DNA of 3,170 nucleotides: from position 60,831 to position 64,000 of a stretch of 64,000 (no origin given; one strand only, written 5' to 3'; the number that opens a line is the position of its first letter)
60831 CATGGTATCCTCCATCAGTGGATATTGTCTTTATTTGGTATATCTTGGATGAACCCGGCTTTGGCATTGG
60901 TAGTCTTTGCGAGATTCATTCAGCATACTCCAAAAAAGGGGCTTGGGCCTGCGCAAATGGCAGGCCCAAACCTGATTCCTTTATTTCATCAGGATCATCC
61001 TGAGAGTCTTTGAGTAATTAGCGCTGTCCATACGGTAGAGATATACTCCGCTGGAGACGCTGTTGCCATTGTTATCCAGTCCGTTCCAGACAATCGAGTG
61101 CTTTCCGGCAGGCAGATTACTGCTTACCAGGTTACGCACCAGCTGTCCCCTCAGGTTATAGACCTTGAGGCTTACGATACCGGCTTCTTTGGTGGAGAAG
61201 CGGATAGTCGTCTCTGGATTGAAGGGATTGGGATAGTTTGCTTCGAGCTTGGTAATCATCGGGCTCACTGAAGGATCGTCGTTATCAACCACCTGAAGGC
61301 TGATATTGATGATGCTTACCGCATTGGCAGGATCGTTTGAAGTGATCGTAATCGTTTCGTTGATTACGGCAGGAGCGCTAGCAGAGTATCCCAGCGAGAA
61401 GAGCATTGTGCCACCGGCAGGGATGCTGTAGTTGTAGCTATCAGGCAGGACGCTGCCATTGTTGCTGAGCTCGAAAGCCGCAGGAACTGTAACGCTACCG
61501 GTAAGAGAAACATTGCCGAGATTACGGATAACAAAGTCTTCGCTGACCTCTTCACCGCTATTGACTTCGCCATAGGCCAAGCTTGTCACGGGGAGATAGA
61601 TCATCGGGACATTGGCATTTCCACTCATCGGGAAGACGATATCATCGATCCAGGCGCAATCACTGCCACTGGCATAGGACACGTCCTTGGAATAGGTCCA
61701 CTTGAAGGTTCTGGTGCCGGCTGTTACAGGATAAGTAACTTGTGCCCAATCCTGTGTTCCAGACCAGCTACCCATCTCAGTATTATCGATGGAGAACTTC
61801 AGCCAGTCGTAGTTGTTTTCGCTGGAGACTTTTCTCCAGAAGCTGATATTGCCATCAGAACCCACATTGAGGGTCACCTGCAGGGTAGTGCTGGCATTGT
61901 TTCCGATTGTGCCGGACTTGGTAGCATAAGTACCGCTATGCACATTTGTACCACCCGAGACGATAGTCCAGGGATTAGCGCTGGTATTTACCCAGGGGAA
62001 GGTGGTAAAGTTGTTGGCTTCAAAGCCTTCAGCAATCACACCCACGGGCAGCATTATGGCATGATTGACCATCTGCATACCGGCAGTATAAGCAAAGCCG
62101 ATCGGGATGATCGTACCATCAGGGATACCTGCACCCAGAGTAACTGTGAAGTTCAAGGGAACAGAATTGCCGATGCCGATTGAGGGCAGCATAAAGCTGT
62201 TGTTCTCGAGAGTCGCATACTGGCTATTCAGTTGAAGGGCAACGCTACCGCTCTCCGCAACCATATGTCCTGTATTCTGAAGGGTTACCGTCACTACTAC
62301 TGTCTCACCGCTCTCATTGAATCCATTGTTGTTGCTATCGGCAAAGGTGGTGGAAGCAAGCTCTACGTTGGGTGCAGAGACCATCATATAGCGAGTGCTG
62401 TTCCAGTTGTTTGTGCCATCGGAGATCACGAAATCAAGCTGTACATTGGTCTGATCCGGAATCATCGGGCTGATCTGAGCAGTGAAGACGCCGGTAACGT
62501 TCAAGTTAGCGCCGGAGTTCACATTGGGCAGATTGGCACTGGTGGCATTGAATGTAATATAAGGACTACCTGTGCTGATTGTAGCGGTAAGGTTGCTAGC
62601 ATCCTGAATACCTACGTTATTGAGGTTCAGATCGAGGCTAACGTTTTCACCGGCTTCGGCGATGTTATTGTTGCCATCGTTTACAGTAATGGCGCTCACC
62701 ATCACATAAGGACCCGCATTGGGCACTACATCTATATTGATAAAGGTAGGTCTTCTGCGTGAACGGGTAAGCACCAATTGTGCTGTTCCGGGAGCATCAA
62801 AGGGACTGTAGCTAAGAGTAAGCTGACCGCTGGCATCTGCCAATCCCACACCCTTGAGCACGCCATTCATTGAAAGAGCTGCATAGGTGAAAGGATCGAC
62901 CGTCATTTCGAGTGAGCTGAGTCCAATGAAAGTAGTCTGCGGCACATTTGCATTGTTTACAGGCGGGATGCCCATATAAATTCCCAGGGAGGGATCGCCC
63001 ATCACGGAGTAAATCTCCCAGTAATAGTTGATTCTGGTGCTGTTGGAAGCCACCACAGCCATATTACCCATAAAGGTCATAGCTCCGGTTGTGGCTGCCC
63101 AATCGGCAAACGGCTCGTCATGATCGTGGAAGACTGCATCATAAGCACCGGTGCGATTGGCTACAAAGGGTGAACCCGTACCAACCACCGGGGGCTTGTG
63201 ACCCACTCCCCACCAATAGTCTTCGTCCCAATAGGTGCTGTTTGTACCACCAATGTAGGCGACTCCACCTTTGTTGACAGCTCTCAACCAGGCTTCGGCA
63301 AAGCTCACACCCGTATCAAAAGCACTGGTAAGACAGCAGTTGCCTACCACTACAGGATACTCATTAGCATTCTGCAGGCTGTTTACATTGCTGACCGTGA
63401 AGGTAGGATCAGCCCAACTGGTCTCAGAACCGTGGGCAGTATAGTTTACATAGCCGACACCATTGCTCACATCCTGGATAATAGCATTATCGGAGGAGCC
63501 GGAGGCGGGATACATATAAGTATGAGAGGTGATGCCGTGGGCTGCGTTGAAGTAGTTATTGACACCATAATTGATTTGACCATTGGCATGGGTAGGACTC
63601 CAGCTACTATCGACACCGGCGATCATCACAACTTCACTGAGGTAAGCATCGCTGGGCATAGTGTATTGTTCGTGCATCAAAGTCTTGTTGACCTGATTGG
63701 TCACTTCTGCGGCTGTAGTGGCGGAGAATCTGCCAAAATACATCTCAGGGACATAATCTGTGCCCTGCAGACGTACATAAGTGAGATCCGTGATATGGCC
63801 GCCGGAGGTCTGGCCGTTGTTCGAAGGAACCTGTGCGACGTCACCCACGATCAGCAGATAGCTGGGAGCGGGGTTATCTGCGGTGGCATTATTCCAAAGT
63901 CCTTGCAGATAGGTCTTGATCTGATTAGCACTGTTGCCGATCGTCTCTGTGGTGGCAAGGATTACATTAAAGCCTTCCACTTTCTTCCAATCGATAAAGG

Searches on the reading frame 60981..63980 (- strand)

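Call 63: search_protein_families(library=pfam, proteins=[window:60981-63980:-], max_evalue=0.0001)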
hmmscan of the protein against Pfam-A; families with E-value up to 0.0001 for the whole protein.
window:60981-63980:- (999 aa): 5 families
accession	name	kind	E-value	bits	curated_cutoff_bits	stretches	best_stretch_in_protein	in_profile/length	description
PF01364.23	Peptidase_C25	-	1.2e-59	202.9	23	1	3-332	24-372/374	Peptidase family C25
PF03785.20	Peptidase_C25_C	-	7.7e-13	48.5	25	1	341-416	3-78/79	Peptidase family C25, C terminal ig-like domain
PF13860.13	FlgD_ig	-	9.3e-11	42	27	1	930-987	19-76/79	FlgD Ig-like domain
PF18962.6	Por_Secre_tail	-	2.1e-07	31.6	27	1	916-994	2-72/75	Secretion system C-terminal sorting domain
PF22073.2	Cep192_D4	-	2.3e-06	28.2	35.5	0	792-884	2-96/112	Cep192 domain 4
